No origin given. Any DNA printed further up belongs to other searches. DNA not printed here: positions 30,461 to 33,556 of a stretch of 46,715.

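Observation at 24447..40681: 16-kb co-directional gene string coupling a GG-peptide exporter, an ECF-like sigma, a membrane partner-switching module and a GAF-gated MacB-type pump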

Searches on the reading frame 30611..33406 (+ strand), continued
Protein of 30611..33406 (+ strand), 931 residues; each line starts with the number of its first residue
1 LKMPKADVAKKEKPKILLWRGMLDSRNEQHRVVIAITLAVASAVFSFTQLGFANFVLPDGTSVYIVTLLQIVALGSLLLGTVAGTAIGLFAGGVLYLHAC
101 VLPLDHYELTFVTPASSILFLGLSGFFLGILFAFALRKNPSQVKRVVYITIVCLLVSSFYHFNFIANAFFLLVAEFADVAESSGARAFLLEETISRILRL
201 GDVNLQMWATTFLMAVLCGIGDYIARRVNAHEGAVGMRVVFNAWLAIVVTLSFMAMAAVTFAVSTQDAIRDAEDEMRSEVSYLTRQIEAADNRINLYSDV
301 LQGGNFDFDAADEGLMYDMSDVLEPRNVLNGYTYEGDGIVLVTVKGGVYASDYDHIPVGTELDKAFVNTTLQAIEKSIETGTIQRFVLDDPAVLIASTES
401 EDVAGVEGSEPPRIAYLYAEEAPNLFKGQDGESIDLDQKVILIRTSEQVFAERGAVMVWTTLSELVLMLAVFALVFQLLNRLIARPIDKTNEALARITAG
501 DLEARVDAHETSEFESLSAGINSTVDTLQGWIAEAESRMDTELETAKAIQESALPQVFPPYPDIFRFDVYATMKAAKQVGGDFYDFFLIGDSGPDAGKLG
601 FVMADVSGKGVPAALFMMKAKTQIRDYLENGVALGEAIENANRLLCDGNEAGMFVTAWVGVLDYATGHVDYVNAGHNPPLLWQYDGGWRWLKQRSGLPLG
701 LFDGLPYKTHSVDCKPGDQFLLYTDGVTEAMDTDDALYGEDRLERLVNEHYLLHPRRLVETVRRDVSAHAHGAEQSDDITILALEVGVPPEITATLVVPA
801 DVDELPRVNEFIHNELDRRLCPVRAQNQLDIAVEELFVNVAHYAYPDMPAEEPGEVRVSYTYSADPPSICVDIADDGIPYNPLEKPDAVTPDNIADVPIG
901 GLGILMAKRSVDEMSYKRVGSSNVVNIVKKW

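Call 23: search_protein_families(library=pfam, proteins=[L075:23-703:+, L075:1610-2326:+, L075:2349-2870:+, L075:7316-8218:+, L075:8368-8664:+, L075:8815-9429:+, L075:9404-10999:+, L075:11080-11490:+, L075:11520-14465:+, L075:630-914:+], max_evalue=0.01)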
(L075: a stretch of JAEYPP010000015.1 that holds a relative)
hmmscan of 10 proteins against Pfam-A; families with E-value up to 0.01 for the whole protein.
L075:23-703:+ (226 aa): 2 families
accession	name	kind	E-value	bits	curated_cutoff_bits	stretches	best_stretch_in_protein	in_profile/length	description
PF14501.12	HATPase_c_5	-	1.4e-19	70.3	22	1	127-223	3-98/102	GHKL domain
PF02518.31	HATPase_c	-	0.00087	20.2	26.4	1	129-213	5-93/111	Histidine kinase-, DNA gyrase B-, and HSP90-like ATPase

L075:1610-2326:+ (238 aa): 3 families
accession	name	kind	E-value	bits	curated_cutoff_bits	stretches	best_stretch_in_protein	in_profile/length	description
PF20026.4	DUF6434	-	2.5e-21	75.9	26.8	1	78-135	6-63/64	Domain of unknown function (DUF6434)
PF18953.6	SAP_new25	-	2.7e-21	75.4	26.3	1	21-65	1-45/51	SAP domain-containing new25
PF21804.3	Transposase_29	-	0.0094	14.7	27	1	82-181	379-479/562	Transposase protein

L075:2349-2870:+ (173 aa): 0 families

L075:7316-8218:+ (300 aa): 1 family
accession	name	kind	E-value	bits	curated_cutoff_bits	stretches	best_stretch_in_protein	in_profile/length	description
PF22541.2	DUF7005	-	5.7e-56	190.4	27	1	3-274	59-330/361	Family of unknown function (DUF7005)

L075:8368-8664:+ (98 aa): 2 families
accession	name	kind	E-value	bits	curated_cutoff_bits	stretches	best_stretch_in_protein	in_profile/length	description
PF01740.26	STAS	-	6.1e-13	48.9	22.6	1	3-97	2-99/106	STAS domain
PF13466.11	STAS_2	-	4.8e-10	39.9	29.2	1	14-91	1-79/80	STAS domain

L075:8815-9429:+ (204 aa): 1 family
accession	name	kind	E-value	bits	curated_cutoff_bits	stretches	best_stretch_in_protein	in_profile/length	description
PF00583.31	Acetyltransf_1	-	0.0014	19.4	20.7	1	38-151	22-111/116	Acetyltransferase (GNAT) family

L075:9404-10999:+ (531 aa): 1 family
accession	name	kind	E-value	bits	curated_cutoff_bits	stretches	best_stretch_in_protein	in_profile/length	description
PF07228.17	SpoIIE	-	1.8e-51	175.3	25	1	340-530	2-191/192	Stage II sporulation protein E (SpoIIE)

L075:11080-11490:+ (136 aa): 2 families
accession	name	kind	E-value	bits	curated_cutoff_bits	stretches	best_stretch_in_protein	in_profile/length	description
PF13581.12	HATPase_c_2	-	8.3e-23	81.2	27.4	1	6-133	1-127/127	Histidine kinase-like ATPase domain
PF02518.31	HATPase_c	-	6.6e-05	23.8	26.4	1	36-119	5-92/111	Histidine kinase-, DNA gyrase B-, and HSP90-like ATPase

L075:11520-14465:+ (981 aa): 21 families
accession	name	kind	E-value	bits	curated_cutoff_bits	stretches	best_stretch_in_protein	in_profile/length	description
PF02624.21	YcaO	-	2.6e-48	165.5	25.7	1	369-707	1-323/325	YcaO cyclodehydratase, ATP-ad Mg2+-binding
PF08241.18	Methyltransf_11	-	2.6e-23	82.9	21.2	1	43-139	1-94/95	Methyltransferase domain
PF13847.12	Methyltransf_31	-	9.6e-22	77.7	27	1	36-144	1-113/145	Methyltransferase domain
PF13649.12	Methyltransf_25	-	4.3e-21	75.8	27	1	42-136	1-97/97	Methyltransferase domain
PF01209.24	Ubie_methyltran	-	3.5e-14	53.2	20.1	1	32-141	41-152/233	ubiE/COQ5 methyltransferase family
PF08242.18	Methyltransf_12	-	6.4e-14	52.9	30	1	43-138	1-98/98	Methyltransferase domain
PF00196.25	GerE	-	2.5e-11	43.5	23.5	1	918-969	3-54/57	Bacterial regulatory proteins, luxR family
PF13489.12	Methyltransf_23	-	2.7e-11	43.9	27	1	25-143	8-119/164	Methyltransferase domain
PF07021.18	MetW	-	6.4e-08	32.9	21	1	36-134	11-104/193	Methionine biosynthesis protein MetW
PF05175.20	MTS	-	1.6e-07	31.6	23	1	30-111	23-104/170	Methyltransferase small domain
PF02353.26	CMAS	-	4.4e-06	26.6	27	1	29-152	53-176/273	Mycolic acid cyclopropane synthetase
PF01728.25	FtsJ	-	1.8e-05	25.1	24.1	1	34-112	16-98/181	FtsJ-like methyltransferase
PF01135.25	PCMT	-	7.8e-05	23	20.3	1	25-95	60-132/210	Protein-L-isoaspartate(D-aspartate) O-methyltransferase (PCMT)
PF06325.19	PrmA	-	0.00077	19.5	22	1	36-176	159-290/296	Ribosomal protein L11 methyltransferase (PrmA)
PF13679.12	Methyltransf_32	-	0.00094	19.6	27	1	28-82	15-73/143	Methyltransferase domain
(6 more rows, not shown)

L075:630-914:+ (94 aa): 0 families

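Call 25: find_encoding_contigs(protein=P0004, flank=10000, max_places=3)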
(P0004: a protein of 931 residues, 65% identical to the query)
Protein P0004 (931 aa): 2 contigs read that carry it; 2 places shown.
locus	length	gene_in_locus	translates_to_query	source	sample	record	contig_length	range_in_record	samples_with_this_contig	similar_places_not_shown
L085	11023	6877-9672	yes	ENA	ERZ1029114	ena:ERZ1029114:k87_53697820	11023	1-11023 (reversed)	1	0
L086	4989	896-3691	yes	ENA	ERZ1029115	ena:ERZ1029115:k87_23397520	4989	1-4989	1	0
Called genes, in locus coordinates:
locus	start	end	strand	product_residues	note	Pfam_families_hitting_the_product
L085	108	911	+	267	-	PF00072:Response_reg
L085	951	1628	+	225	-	PF04542:Sigma70_r2, PF08281:Sigma70_r4_2, PF04545:Sigma70_r4 (weak)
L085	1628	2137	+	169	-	-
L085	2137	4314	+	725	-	PF03412:Peptidase_C39, PF13529:Peptidase_C39_2 (faint), PF00664:ABC_membrane, PF00005:ABC_tran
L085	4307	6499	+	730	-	PF00664:ABC_membrane, PF00005:ABC_tran, PF02463:SMC_N (faint)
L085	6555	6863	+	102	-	PF01740:STAS, PF13466:STAS_2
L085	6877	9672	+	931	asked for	PF00672:HAMP (faint), PF07228:SpoIIE, PF13581:HATPase_c_2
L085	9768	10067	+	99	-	PF01740:STAS, PF13466:STAS_2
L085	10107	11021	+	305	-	?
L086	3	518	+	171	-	?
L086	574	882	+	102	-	PF01740:STAS, PF13466:STAS_2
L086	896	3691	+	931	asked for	PF00672:HAMP (faint), PF07228:SpoIIE, PF13581:HATPase_c_2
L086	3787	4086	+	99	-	PF01740:STAS, PF13466:STAS_2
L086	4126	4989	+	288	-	?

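Call 26: find_encoding_contigs(protein=P0003, flank=10000, max_places=2)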
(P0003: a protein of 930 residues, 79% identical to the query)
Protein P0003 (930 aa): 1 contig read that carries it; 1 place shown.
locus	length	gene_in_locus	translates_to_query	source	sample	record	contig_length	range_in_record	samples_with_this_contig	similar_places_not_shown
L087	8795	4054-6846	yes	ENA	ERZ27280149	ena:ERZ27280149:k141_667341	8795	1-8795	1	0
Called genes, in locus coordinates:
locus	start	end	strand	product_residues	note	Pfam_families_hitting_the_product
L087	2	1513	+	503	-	?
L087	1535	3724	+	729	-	PF02463:SMC_N (faint), PF00664:ABC_membrane, PF00005:ABC_tran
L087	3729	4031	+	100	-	PF01740:STAS, PF13466:STAS_2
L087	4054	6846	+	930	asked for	PF00672:HAMP, PF07228:SpoIIE, PF13581:HATPase_c_2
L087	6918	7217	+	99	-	PF01740:STAS, PF13466:STAS_2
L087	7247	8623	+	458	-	PF06541:ABC_trans_CmpB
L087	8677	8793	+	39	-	?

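Call 27: find_encoding_contigs(protein=P0007, flank=10000, max_places=2)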
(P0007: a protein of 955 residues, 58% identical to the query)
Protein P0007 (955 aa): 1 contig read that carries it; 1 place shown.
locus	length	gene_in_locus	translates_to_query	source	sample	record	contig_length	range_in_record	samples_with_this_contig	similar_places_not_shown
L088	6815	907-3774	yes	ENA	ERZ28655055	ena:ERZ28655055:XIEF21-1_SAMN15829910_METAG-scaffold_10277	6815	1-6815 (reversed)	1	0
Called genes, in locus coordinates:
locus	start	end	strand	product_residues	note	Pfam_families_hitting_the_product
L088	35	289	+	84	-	-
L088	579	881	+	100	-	PF01740:STAS, PF13466:STAS_2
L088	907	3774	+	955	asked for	PF07228:SpoIIE, PF13581:HATPase_c_2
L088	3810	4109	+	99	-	PF01740:STAS, PF13466:STAS_2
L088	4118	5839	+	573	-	PF06541:ABC_trans_CmpB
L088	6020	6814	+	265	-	?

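Call 28: find_encoding_contigs(protein=P0018, flank=10000, max_places=2)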
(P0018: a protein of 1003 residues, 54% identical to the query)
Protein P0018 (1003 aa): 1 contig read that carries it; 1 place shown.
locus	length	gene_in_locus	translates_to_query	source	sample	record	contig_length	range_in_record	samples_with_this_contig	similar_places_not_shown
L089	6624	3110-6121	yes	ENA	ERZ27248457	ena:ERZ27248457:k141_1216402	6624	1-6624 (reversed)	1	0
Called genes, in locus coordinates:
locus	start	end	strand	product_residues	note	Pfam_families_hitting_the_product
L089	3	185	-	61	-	?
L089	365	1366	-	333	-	PF03590:AsnA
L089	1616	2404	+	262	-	PF06966:DUF1295, PF02544:Steroid_dh (faint)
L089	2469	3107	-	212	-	PF02525:Flavodoxin_2 (faint), PF03358:FMN_red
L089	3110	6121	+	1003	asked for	PF07228:SpoIIE, PF13581:HATPase_c_2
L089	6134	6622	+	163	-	?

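Call 31: search_protein_families(library=pfam, proteins=[L049:24-1058:+, L049:5839-6291:+, L049:6240-6596:+, L049:6800-8686:+, L049:11541-15131:+, L049:16263-17597:+, L049:17721-20945:+, L008:1-4722:+, L005:4952-9820:+, L005:12970-15168:+], max_evalue=0.001)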
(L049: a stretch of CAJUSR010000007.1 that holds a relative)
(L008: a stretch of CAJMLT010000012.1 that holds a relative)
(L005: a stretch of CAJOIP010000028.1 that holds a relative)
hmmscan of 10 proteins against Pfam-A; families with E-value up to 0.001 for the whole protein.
L049:24-1058:+ (344 aa): 1 family
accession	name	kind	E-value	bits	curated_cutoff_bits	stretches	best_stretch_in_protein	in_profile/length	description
PF13437.12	HlyD_3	-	4.6e-06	27.8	22.2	1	171-252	1-80/106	HlyD family secretion protein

L049:5839-6291:+ (150 aa): 0 families

L049:6240-6596:+ (118 aa): 0 families

L049:6800-8686:+ (628 aa): 2 families
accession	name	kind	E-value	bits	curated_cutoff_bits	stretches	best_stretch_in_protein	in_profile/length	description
PF04055.27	Radical_SAM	-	4.7e-21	76.1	29.5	1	313-464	2-165/166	Radical SAM superfamily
PF13353.11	Fer4_12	-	2.3e-05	25.1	22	1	316-397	13-100/137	4Fe-4S single cluster domain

L049:11541-15131:+ (1196 aa): 3 families
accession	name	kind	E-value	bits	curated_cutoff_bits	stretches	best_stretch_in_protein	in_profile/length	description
PF00072.30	Response_reg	-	1e-44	151.7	30.2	2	1069-1184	1-109/111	Response regulator receiver domain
PF02518.31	HATPase_c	-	4.7e-27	95.1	26.4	1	792-908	1-109/111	Histidine kinase-, DNA gyrase B-, and HSP90-like ATPase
PF00512.31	HisKA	-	6.7e-17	61.7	26.9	1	679-745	1-66/66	His Kinase A (phospho-acceptor) domain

L049:16263-17597:+ (444 aa): 1 family
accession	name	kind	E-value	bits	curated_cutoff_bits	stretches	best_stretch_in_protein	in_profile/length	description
PF01098.24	FTSW_RODA_SPOVE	-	8.8e-17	61.6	26.4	1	77-433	7-354/356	Cell cycle protein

L049:17721-20945:+ (1074 aa): 11 families
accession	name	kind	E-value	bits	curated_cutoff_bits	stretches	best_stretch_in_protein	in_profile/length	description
PF25596.1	CPSase_L_D1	-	1.5e-100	331.7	27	2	552-663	2-117/118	Carbamoyl phosphate synthase preATP-grasp domain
PF02786.22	CPSase_L_D2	-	2e-98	328.5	19.8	2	128-332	1-209/211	Carbamoyl-phosphate synthase L chain, ATP binding domain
PF02787.25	CPSase_L_D3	-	4.1e-22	78.4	26.6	1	423-501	2-79/80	Carbamoyl-phosphate synthetase large chain, oligomerisation domain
PF02222.28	ATP-grasp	-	9.2e-22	78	27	2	136-304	3-164/179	ATP-grasp domain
PF02142.27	MGS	-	1.5e-20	73.5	24.1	1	953-1038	2-94/94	MGS-like domain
PF07478.18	Dala_Dala_lig_C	-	3.1e-15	56.7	24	2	153-301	26-174/204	D-ala D-ala ligase C-terminus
PF13549.11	ATP-grasp_5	-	1.3e-11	44.7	27.6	2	130-169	13-52/221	ATP-grasp domain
PF15632.11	ATPgrasp_Ter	-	2.8e-09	37.3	29.1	1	800-861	47-107/131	ATP-grasp in the biosynthetic pathway with Ter operon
PF01071.24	GARS_A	-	2.3e-08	34.5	27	0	672-836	7-186/194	Phosphoribosylglycinamide synthetase, ATP-grasp (A) domain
PF08442.15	ATP-grasp_2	-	1.1e-07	32.2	29.5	0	133-201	8-81/202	ATP-grasp domain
PF02655.19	ATP-grasp_3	-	2e-07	31.7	23.2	0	159-303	27-157/160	ATP-grasp domain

L008:1-4722:+ (1573 aa): 2 families
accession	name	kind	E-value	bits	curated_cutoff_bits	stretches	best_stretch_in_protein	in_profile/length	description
PF09479.16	Flg_new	-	4.7e-44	148.8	27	3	1067-1135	3-65/65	Listeria-Bacteroides repeat domain (List_Bact_rpt)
PF18998.6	Flg_new_2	-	1.4e-28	99.1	23.6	3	296-362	6-72/73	Divergent InlB B-repeat domain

L005:4952-9820:+ (1622 aa): 4 families
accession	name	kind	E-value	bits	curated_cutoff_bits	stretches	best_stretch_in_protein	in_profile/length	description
PF12698.13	ABC2_membrane_3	-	2.7e-49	168.6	31.6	4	1382-1599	133-346/347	ABC-2 family transporter protein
PF12051.14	DUF3533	-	3.8e-14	52.9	27.6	3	540-730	179-373/380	Protein of unknown function (DUF3533)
PF01061.29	ABC2_membrane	-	9.9e-09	35.5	26.9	1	604-712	96-209/211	ABC-2 type transporter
PF07889.17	DUF1664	-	0.00024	21.6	34.6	0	1102-1136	33-68/124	Protein of unknown function (DUF1664)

L005:12970-15168:+ (732 aa): 0 families

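Call 104: predict_structure(alignment_id=A1)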
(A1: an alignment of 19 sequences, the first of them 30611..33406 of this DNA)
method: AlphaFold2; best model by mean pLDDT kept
length: 931 residues; sequences in the alignment: 19
mean_pLDDT: 74.8   pTM: 0.45
mean pLDDT of the five models: 74.8, 73.7, 70.4, 65.5, 65.3
residues with pLDDT >= 90: 116; 70-90: 526; 50-70: 208; < 50: 81
segments of 3 or more residues with pLDDT < 50: 1-11, 180-184, 232-234, 539-579, 887-901
pLDDT, mean of each block of 10 residues (from residue 1): 39 64 71 82 79 69 80 89 91 85 59 79 91 85 88 90 77 60 52 59 81 88 78 55 67 76 82 91 86 76 62 61 68 85 85 84 80 88 82 72 53 83 70 74 87 70 69 68 69 76 74 74 79 59 38 31 40 40 70 66 79 75 82 87 84 86 81 89 84 88 86 82 80 79 88 72 82 59 63 84 89 76 84 88 79 87 77 89 58 43 72 89 91 74
secondary structure, 60 per line:
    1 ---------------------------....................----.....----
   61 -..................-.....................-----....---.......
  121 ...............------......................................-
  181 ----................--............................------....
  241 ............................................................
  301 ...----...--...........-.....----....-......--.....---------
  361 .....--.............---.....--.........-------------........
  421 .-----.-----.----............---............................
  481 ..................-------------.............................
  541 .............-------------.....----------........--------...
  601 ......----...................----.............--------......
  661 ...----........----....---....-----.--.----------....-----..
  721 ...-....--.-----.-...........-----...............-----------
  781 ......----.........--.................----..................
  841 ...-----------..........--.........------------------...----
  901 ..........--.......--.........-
elements in order (helices of 4 or more, strands of 3 or more residues): H28-47 E52-56 E62-66 H67-79 H81-101 H107-110 H114-135 H142-179 H185-200 H203-230 H237-303 H313-323 H325-329 H334-337 E339-344 E347-351 H362-365 H368-380 E384-388 H391-399 E413-421 E438-445 H446-449 H453-498 H512-553 E567-571 E582-589 E598-606 H611-629 H634-646 E655-663 E668-675 E680-683 E687-690 E710-713 E719-723 H725-728 H739-749 H755-769 E781-786 E791-799 H802-818 H823-843 E855-864 E867-875 H901-910 E913-919 E922-930
